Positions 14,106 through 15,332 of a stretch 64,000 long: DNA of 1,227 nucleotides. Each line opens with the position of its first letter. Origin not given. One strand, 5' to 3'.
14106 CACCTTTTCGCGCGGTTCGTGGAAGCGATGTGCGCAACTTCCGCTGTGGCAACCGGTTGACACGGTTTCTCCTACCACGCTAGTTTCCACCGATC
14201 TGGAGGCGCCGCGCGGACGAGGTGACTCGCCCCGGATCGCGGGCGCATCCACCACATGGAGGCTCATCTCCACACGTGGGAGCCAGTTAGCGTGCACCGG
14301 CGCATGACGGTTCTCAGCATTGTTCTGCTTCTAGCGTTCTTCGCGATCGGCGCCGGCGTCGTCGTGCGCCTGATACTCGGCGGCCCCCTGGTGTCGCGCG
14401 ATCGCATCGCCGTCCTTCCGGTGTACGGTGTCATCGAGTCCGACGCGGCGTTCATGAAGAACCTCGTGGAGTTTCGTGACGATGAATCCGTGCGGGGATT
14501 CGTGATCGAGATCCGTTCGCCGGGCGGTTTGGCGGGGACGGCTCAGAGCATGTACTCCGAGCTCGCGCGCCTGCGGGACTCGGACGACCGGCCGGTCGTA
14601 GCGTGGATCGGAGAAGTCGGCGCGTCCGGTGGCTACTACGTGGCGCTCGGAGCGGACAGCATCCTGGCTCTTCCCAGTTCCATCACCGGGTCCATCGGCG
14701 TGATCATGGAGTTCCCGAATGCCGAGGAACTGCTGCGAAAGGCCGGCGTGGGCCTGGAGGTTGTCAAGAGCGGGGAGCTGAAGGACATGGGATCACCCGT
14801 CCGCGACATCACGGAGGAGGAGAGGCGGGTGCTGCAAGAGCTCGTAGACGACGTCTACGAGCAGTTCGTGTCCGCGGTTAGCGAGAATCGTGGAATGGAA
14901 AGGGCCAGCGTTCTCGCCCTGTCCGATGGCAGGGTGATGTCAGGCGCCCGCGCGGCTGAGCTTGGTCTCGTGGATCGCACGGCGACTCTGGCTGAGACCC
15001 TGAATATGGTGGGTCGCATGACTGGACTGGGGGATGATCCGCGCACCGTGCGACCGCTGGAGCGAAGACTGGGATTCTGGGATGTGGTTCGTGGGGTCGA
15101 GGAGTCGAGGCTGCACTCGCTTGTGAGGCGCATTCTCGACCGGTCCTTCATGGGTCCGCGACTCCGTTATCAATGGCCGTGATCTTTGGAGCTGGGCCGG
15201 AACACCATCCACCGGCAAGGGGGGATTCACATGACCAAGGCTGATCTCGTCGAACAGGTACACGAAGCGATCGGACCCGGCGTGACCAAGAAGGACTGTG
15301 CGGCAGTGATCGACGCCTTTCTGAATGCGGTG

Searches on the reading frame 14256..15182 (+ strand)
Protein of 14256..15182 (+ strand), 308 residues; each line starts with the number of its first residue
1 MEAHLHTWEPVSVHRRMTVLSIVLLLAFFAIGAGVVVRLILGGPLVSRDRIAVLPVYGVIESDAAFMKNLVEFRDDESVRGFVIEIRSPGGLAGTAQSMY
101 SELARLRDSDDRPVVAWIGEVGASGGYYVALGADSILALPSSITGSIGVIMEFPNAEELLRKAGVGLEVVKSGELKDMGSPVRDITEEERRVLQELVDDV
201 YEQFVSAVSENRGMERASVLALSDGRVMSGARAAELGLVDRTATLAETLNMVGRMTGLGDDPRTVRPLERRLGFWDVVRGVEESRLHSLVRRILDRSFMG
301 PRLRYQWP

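Call 87: search_protein_families(library=ncbifam, proteins=[window:14256-15182:+], max_evalue=0.00001)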
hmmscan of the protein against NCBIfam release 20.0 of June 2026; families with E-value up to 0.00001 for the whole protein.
window:14256-15182:+ (308 aa): 4 families
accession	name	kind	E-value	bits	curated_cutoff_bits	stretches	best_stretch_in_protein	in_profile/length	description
TIGR00706.1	SppA_dom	equivalog_domain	1.3e-62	211.1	155.45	1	50-253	1-204/208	signal peptide peptidase SppA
TIGR00705.1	SppA_67K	equivalog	2.7e-41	141.6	311.45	1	68-254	339-523/590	signal peptide peptidase SppA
NF008745.0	PRK11778.1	equivalog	1.5e-25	90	259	1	83-249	134-297/345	protease SohB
NF008195.0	PRK10949.1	equivalog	7.7e-25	87.1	746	1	68-247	354-531/618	signal peptide peptidase SppA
